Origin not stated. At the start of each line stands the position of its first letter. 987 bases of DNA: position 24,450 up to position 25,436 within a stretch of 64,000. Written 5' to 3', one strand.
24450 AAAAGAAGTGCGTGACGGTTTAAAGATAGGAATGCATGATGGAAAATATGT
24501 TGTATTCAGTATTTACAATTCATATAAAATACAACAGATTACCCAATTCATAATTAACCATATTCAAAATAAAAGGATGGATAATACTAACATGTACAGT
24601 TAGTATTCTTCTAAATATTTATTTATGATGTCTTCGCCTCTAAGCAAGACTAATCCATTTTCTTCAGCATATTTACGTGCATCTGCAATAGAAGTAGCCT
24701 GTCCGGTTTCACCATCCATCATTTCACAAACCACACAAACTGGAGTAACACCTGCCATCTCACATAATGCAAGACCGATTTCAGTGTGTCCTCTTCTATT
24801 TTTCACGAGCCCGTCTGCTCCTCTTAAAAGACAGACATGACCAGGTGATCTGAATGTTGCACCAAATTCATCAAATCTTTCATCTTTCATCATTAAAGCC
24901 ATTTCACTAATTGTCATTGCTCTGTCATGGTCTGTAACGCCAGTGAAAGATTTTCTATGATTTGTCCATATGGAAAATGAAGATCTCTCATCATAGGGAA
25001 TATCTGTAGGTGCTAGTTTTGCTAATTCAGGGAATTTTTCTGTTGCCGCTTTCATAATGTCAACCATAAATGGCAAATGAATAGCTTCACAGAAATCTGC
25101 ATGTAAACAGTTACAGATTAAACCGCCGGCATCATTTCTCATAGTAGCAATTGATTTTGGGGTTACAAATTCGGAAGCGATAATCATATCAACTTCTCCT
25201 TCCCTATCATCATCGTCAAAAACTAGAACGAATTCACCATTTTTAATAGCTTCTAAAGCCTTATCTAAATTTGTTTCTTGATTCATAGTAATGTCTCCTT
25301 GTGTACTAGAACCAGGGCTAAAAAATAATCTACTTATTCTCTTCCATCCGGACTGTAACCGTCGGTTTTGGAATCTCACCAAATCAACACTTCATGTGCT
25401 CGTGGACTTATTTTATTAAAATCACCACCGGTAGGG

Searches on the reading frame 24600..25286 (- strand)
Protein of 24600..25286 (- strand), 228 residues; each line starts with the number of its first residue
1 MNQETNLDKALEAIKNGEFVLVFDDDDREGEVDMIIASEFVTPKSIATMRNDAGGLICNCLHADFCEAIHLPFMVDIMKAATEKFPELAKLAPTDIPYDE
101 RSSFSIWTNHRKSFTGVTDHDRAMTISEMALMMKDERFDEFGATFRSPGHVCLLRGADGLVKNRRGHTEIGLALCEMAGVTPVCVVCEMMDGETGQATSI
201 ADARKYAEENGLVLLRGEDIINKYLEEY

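Call 4: search_protein_families(library=ncbifam, proteins=[window:24600-25286:-])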
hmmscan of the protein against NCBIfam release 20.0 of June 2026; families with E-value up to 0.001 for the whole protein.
window:24600-25286:- (228 aa): 8 families
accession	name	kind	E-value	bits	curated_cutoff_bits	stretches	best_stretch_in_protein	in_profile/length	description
TIGR00506.1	ribB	equivalog_domain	1.9e-76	256.1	177.45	1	5-224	3-204/204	3,4-dihydroxy-2-butanone-4-phosphate synthase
NF004437.0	PRK05773.1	equivalog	1.1e-54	185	262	1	6-223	2-216/219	3,4-dihydroxy-2-butanone 4-phosphate synthase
NF006804.0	PRK09314.1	equivalog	3.1e-34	118.6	432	1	6-226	5-200/339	bifunctional 3,4-dihydroxy-2-butanone 4-phosphate synthase/GTP cyclohydrolase II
NF006803.0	PRK09311.1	equivalog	1.7e-33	116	569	1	6-222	11-203/417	bifunctional 3,4-dihydroxy-2-butanone-4-phosphate synthase/GTP cyclohydrolase II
NF006806.0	PRK09319.1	equivalog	1.1e-32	113.4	764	1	6-226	13-211/561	bifunctional 3,4-dihydroxy-2-butanone-4-phosphate synthase/GTP cyclohydrolase II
NF010626.1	PRK14019.1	equivalog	1.5e-31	109.7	513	2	9-76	7-74/364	bifunctional 3,4-dihydroxy-2-butanone-4-phosphate synthase/GTP cyclohydrolase II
NF009132.0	PRK12485.1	equivalog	3.2e-24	85.7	693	1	7-221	6-196/369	bifunctional 3,4-dihydroxy-2-butanone-4-phosphate synthase/GTP cyclohydrolase II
NF006805.0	PRK09318.1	equivalog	2.4e-17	63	486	1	12-226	6-187/387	bifunctional 3,4-dihydroxy-2-butanone-4-phosphate synthase/GTP cyclohydrolase II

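Call 5: search_protein_families(library=pfam, proteins=[window:24600-25286:-])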
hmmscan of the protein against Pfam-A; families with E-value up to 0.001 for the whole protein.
window:24600-25286:- (228 aa): 1 family
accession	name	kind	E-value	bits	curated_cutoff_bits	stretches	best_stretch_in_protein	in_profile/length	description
PF00926.24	DHBP_synthase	-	3.4e-58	196.8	26.4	1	9-222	2-190/191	3,4-dihydroxy-2-butanone 4-phosphate synthase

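Call 8: find_related_loci(query=window:24600-25286:-, collection=genome_contigs, flank=3000)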
Query window:24600-25286:- (228 aa) in genome_contigs; peptide patterns used: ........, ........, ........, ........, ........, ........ (x = any residue, [..] = any of these).
140 stretches matched a pattern; 84 encode a relative of the query (tblastn E <= 1e-3); the best 80 are kept; 80 distinct loci.
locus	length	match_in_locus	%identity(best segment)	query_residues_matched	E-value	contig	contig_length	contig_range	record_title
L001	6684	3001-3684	99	1-228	7e-155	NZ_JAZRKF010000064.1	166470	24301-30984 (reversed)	MAG: Methanobrevibacter sp. isolate T1900045450_YK20190141.MAGScoT_cleanbin_000011 SGB_7172_k141_746603, whole genome sh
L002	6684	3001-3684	99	1-228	7e-155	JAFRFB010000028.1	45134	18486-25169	MAG: Methanobrevibacter sp. isolate RGIG2411 Goat_Ileum-6__c121, whole genome shotgun sequence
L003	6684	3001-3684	99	1-228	6e-154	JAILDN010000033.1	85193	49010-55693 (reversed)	MAG: Methanobrevibacter sp. isolate RUI021 k141_7271615_flag=0_multi=38.0000_len=85193, whole genome shotgun sequence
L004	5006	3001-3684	98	1-228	2e-154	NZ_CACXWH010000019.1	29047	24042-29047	MAG: uncultured Methanobrevibacter sp. isolate RUG11657, whole genome shotgun sequence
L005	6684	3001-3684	98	1-228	2e-153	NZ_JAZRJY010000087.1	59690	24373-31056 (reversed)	MAG: Methanobrevibacter sp. isolate T1900045455_YK20190146.MAGScoT_cleanbin_000001 SGB_7186_k141_2376012, whole genome s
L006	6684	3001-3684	98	1-228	5e-153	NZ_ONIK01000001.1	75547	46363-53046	Uncultured Methanobrevibacter sp. isolate RUG338, whole genome shotgun sequence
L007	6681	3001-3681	96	1-227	1e-151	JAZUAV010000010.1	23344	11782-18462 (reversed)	MAG: Methanobrevibacter sp. isolate T1900045318_YK20190007.MAGScoT_cleanbin_000065 SGB_6332_k141_1720972, whole genome s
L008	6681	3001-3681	96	1-227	2e-151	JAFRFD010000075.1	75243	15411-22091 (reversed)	MAG: Methanobrevibacter sp. isolate RGIG2413 Goat_Ileum-6__c81649, whole genome shotgun sequence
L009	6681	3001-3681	96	1-227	6e-151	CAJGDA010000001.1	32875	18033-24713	uncultured Methanobrevibacter sp. isolate MAG32 genome assembly, contig: k141_1367789_length_32875_cov_53.4848, whole ge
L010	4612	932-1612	96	1-227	3e-152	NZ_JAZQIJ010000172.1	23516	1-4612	MAG: Methanobrevibacter sp. isolate T1900044625_TS20190091.MAGScoT_cleanbin_000015 SGB_930_k141_1875229, whole genome sh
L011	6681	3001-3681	96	1-227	5e-151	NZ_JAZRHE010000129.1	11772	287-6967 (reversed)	MAG: Methanobrevibacter sp. isolate T1900045484_YK20190178.MAGScoT_cleanbin_000058 SGB_7334_k141_1956439, whole genome s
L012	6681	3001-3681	96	1-227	3e-151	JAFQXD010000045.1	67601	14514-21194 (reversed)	MAG: Methanobrevibacter sp. isolate RGIG2231 Goat_Duodenum-1__c660, whole genome shotgun sequence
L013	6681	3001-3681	95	1-227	3e-150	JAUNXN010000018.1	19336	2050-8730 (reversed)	MAG: Methanobrevibacter sp. isolate S24M_St_30_sub NODE_593_length_19336_cov_11.202635, whole genome shotgun sequence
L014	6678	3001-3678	96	1-226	6e-150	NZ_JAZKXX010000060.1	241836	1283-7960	MAG: Methanobrevibacter sp. isolate T1900045112_TC20190106.MAGScoT_cleanbin_000022 SGB_4795_k141_1520896, whole genome s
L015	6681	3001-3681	96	1-227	7e-150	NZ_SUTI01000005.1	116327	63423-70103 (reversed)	MAG: Methanobrevibacter sp. isolate SIG16 NODE_27_length_116327_cov_33.288456, whole genome shotgun sequence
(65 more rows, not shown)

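Call 38: search_solved_structures(query=window:24600-25286:-, max_evalue=0.00001)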
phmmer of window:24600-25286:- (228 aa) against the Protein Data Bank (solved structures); distinct sequences matched with E-value up to 0.00001: 17.
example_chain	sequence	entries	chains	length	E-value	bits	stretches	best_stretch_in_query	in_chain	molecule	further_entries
1pvw_A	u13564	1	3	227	2.6e-87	295.3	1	5-228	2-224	3,4-dihydroxy-2-butanone 4-phosphate synthase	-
1pvy_A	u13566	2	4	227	4.8e-86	291.1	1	5-228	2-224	3,4-dihydroxy-2-butanone 4-phosphate synthase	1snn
1tks_A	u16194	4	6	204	5.2e-29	104.7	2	113-219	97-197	3,4-dihydroxy-2-butanone 4-phosphate synthase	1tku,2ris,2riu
1k49_A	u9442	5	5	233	1.4e-28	103.3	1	9-194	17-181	3,4-Dihydroxy-2-Butanone 4-Phosphate Synthase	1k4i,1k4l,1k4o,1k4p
3mgz_A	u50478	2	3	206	8.9e-23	84.3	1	6-221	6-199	3,4-dihydroxy-2-butanone 4-phosphate synthase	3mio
3mk5_A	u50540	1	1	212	9.5e-23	84.2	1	6-221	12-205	3,4-dihydroxy-2-butanone 4-phosphate synthase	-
4i14_A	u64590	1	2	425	7.6e-22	81.2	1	6-221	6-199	Riboflavin biosynthesis protein RibBA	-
6mnz_A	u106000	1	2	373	8.2e-22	81.1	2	9-77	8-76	3,4-dihydroxy-2-butanone 4-phosphate synthase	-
3h07_A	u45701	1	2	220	1.9e-21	79.9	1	7-198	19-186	3,4-dihydroxy-2-butanone 4-phosphate synthase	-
7uez_A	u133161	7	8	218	7.9e-21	77.9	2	5-77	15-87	3,4-dihydroxy-2-butanone 4-phosphate synthase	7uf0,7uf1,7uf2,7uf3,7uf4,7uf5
4p6d_A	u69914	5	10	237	1.1e-20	77.4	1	5-221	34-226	3,4-dihydroxy-2-butanone 4-phosphate synthase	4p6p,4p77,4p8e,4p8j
4p6c_A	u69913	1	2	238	1.2e-20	77.4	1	5-221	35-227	3,4-dihydroxy-2-butanone 4-phosphate synthase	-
1iez_A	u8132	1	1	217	9.7e-20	74.4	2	7-77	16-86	3,4-Dihydroxy-2-Butanone 4-Phosphate Synthase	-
1g57_A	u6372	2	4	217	9.7e-20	74.4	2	7-77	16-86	3,4-DIHYDROXY-2-BUTANONE 4-PHOSPHATE SYNTHASE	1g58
7tye_A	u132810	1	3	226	1.6e-19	73.6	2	7-77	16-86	3,4-dihydroxy-2-butanone 4-phosphate synthase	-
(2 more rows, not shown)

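Call 39: find_homologous_proteins(query=window:24600-25286:-, max_evalue=1e-20)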
Query window:24600-25286:- (228 aa): 1473 proteins with E <= 1e-20 among 1727 candidates; the best 120 are listed.
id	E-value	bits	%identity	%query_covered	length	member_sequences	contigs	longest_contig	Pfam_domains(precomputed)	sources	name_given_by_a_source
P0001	2.5e-138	477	92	100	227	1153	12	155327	PF00926.25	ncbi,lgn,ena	-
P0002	7.0e-135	466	89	100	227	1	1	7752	PF00926.25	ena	-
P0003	1.5e-134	465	89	100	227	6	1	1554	PF00926.25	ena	-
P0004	3.6e-134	463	88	100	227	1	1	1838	PF00926.25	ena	-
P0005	5.9e-134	463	87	100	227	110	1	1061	PF00926.25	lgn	-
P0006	8.6e-134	462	88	100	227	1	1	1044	PF00926.25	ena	-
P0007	8.7e-133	459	88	100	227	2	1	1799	PF00926.25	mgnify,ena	mgnify:FL=1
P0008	2.6e-130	451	86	99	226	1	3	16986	PF00926.25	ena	-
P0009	5.0e-130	450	85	100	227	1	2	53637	PF00926.25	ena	-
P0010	7.0e-128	443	86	100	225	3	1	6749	PF00926.25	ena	-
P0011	1.1e-127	442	85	99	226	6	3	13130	PF00926.25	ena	-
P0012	9.4e-127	439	83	100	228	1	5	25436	PF00926.25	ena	-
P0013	1.1e-125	436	85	99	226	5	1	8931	PF00926.25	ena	-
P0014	1.7e-125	435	83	100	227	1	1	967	PF00926.25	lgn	-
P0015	3.3e-124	431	85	99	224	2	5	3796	PF00926.25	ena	-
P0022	2.9e-121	421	79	99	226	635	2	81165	PF00926.25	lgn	-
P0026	3.6e-118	411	77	100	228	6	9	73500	PF00926.25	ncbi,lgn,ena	-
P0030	5.9e-115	400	74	100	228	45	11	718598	PF00926.25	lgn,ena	-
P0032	4.4e-114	398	76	100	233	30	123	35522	PF00926.25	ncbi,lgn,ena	-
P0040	3.3e-105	369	71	96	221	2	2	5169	PF00926.25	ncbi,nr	ncbi:3,4-dihydroxy-2-butanone-4-phosphate synthase [Methanobrevibacter sp. OttesenSCG-928-K11]|nr:3,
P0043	8.3e-103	361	67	99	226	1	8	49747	PF00926.25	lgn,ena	-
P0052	7.7e-99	348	68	96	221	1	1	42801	PF00926.25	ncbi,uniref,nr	ncbi:riboflavin biosynthesis protein RibBA [Methanobrevibacter cuticularis]|uniref:3,4-dihydroxy-2-b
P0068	3.1e-94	333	65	96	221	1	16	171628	PF00926.25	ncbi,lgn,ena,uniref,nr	ncbi:3,4-dihydroxy-2-butanone 4-phosphate synthase [bioreactor metagenome]|uniref:3,4-dihydroxy-2-bu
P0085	2.5e-89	317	62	96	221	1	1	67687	PF00926.25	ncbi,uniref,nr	ncbi:3,4-dihydroxy-2-butanone 4-phosphate synthase [Candidatus Methanobinarius endosymbioticus]|unir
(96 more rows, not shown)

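Call 40: find_encoding_contigs(protein=P0030, flank=2500, max_places=2)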
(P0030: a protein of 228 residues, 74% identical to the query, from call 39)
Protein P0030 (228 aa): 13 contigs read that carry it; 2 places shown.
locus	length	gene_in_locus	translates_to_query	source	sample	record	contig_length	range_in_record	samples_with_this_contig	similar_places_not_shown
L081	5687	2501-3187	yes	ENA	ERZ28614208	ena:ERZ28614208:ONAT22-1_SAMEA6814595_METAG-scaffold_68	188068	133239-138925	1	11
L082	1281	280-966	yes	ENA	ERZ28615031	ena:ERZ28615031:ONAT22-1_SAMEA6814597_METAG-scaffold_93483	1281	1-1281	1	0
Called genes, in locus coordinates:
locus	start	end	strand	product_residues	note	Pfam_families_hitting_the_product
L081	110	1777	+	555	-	PF01409:tRNA-synt_2d, PF18006:SepRS_C (weak)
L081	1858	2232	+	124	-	PF01982:CTP-dep_RFKase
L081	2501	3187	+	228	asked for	PF00926:DHBP_synthase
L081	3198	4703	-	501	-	PF07685:GATase_3, PF01174:SNO (faint), PF01965:DJ-1_PfpI (faint), PF01656:CbiA, PF13500:AAA_26 (weak)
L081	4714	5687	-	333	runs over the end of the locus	PF00535:Glycos_transf_2, PF10111:Glyco_tranf_2_2, PF13641:Glyco_tranf_2_3 (weak)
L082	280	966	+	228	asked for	PF00926:DHBP_synthase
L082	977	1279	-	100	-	?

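Call 41: find_encoding_contigs(protein=P0032, flank=2500, max_places=2)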
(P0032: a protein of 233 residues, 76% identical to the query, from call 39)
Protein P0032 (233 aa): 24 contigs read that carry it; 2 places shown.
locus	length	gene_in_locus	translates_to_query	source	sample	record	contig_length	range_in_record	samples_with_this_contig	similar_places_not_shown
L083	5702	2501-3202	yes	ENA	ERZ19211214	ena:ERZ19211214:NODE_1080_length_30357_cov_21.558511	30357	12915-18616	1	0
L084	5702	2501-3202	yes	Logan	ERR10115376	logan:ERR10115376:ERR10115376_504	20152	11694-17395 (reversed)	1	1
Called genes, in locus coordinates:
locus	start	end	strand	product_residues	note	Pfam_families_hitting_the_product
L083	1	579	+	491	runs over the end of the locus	PF07685:GATase_3, PF01656:CbiA, PF13500:AAA_26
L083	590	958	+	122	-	PF01982:CTP-dep_RFKase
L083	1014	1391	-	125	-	-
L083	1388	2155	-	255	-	-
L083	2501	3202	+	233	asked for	PF00926:DHBP_synthase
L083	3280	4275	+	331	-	PF00724:Oxidored_FMN, PF01207:Dus (weak)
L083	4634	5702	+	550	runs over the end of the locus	PF00890:FAD_binding_2, PF03486:HI0933_like (faint), PF07992:Pyr_redox_2 (faint), PF02910:Succ_DH_flav_C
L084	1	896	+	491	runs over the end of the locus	PF07685:GATase_3, PF01656:CbiA, PF13500:AAA_26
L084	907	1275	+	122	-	PF01982:CTP-dep_RFKase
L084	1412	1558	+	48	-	-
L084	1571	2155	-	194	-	-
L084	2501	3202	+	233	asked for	PF00926:DHBP_synthase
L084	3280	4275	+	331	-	PF00724:Oxidored_FMN, PF01207:Dus (weak)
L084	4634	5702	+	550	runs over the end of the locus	PF00890:FAD_binding_2, PF03486:HI0933_like (faint), PF07992:Pyr_redox_2 (faint), PF02910:Succ_DH_flav_C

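Call 42: find_encoding_contigs(protein=P0040, flank=2500, max_places=2)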
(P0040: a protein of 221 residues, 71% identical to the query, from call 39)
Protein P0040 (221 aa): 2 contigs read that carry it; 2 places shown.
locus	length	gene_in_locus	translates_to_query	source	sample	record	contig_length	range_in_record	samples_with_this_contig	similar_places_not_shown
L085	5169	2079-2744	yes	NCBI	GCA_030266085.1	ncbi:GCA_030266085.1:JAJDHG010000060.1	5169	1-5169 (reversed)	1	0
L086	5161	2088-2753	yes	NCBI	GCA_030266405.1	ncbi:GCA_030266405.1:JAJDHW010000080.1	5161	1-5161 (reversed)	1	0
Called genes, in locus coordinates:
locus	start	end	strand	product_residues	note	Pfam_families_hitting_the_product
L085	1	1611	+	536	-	PF01409:tRNA-synt_2d, PF18006:SepRS_C (faint)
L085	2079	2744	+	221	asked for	PF00926:DHBP_synthase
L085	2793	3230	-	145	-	-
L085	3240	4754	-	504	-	PF07685:GATase_3, PF01656:CbiA, PF13500:AAA_26 (weak)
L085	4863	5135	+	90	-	PF12674:Zn_ribbon_2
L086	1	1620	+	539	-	PF01409:tRNA-synt_2d, PF18006:SepRS_C (faint)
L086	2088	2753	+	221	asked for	PF00926:DHBP_synthase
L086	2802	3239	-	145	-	-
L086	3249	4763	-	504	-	PF07685:GATase_3, PF01656:CbiA, PF13500:AAA_26 (weak)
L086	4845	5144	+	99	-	PF12674:Zn_ribbon_2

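Call 43: find_encoding_contigs(protein=P0043, flank=2500, max_places=2)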
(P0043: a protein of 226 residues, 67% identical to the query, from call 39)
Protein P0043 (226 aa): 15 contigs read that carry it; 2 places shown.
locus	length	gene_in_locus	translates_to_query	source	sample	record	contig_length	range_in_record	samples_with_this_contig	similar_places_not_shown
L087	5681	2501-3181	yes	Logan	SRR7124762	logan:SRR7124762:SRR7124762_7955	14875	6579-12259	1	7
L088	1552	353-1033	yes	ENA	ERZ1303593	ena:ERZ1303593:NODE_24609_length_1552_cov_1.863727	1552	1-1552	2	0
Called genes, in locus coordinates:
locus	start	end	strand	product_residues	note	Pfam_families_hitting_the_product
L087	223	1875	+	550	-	PF17759:tRNA_synthFbeta (faint), PF01409:tRNA-synt_2d, PF18006:SepRS_C (weak)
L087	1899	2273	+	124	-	PF01982:CTP-dep_RFKase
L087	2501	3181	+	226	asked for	PF00926:DHBP_synthase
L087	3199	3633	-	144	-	-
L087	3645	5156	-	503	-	PF07685:GATase_3, PF01965:DJ-1_PfpI (weak), PF01656:CbiA, PF13500:AAA_26 (faint)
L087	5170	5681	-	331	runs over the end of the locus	PF00535:Glycos_transf_2, PF10111:Glyco_tranf_2_2, PF13641:Glyco_tranf_2_3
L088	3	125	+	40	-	?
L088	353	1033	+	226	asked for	PF00926:DHBP_synthase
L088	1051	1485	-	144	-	-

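Call 44: find_encoding_contigs(protein=P0052, flank=2500, max_places=1)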
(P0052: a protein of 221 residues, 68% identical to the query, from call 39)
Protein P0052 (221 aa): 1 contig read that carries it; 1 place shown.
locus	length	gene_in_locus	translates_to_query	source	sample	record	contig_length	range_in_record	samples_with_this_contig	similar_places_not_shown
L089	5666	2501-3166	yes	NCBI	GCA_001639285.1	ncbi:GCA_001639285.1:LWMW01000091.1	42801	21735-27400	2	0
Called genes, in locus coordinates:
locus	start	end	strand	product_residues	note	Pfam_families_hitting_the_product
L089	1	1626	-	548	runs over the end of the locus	PF00890:FAD_binding_2, PF01946:Thi4 (faint), PF03486:HI0933_like (faint), PF07992:Pyr_redox_2 (faint), PF02910:Succ_DH_flav_C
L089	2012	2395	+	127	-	PF01982:CTP-dep_RFKase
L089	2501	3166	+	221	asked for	PF00926:DHBP_synthase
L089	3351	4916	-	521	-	PF07685:GATase_3, PF01656:CbiA, PF13500:AAA_26 (weak)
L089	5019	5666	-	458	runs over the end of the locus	PF01425:Amidase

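Call 45: find_encoding_contigs(protein=P0068, flank=2500, max_places=1)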
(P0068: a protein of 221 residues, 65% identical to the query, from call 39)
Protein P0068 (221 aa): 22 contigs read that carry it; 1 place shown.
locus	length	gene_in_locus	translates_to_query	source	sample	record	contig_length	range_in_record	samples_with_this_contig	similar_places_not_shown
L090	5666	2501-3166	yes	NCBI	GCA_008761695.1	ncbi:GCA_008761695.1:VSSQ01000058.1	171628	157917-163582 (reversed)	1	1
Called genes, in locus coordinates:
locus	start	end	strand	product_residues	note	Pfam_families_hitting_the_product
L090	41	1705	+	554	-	PF17759:tRNA_synthFbeta (faint), PF01409:tRNA-synt_2d, PF18006:SepRS_C (faint)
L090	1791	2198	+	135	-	PF01982:CTP-dep_RFKase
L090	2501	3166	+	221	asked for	PF00926:DHBP_synthase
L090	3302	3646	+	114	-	PF18899:DUF5655 (weak), PF08818:DUF1801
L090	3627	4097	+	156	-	-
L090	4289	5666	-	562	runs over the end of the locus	-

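Call 46: find_encoding_contigs(protein=P0026, flank=2500, max_places=1)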
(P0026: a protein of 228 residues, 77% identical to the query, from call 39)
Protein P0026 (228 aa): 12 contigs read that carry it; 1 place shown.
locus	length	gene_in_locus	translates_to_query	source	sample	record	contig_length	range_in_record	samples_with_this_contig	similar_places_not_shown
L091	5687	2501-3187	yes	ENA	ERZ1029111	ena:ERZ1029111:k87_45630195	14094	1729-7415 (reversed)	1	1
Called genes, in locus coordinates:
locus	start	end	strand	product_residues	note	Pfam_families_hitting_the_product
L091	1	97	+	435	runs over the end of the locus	PF01979:Amidohydro_1, PF07969:Amidohydro_3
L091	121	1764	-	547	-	PF00890:FAD_binding_2, PF03486:HI0933_like (faint), PF07992:Pyr_redox_2 (faint), PF02910:Succ_DH_flav_C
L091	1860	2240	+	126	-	PF01982:CTP-dep_RFKase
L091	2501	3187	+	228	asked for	PF00926:DHBP_synthase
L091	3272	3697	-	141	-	-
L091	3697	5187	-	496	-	PF00117:GATase (weak), PF01174:SNO (weak), PF01965:DJ-1_PfpI (weak), PF07685:GATase_3, PF01656:CbiA, PF13500:AAA_26 (weak)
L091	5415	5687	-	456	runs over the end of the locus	PF01425:Amidase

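Call 47: find_encoding_contigs(protein=P0085, flank=2500, max_places=1)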
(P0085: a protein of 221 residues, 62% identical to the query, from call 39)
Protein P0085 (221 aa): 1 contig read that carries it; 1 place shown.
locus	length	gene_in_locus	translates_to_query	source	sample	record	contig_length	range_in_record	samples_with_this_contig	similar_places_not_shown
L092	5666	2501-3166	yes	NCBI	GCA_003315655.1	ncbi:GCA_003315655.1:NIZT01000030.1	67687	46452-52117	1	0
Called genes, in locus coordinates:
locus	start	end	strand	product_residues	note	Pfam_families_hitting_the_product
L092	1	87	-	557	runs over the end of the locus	PF00890:FAD_binding_2, PF01946:Thi4 (faint), PF03486:HI0933_like (faint), PF07992:Pyr_redox_2 (faint), PF02910:Succ_DH_flav_C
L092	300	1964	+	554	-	PF17759:tRNA_synthFbeta (faint), PF01409:tRNA-synt_2d, PF18006:SepRS_C (faint)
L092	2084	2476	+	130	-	PF01982:CTP-dep_RFKase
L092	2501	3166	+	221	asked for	PF00926:DHBP_synthase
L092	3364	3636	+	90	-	PF08818:DUF1801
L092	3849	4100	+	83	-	-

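Call 48: find_encoding_contigs(protein=P0022, flank=2500, max_places=1)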
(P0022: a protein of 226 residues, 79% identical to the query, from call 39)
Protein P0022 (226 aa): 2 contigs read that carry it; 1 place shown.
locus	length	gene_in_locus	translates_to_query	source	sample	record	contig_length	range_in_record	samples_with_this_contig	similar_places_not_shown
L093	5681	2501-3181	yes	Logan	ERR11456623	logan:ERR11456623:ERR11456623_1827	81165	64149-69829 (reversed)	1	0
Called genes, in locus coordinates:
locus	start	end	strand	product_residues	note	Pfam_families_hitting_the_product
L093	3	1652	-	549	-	PF00890:FAD_binding_2, PF07992:Pyr_redox_2 (faint), PF02910:Succ_DH_flav_C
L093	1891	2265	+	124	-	PF01982:CTP-dep_RFKase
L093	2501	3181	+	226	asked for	PF00926:DHBP_synthase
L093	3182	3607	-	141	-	-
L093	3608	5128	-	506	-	PF01174:SNO (weak), PF07685:GATase_3, PF00117:GATase (weak), PF01965:DJ-1_PfpI (weak), PF01656:CbiA, PF13500:AAA_26 (faint)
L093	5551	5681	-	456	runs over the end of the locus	PF01425:Amidase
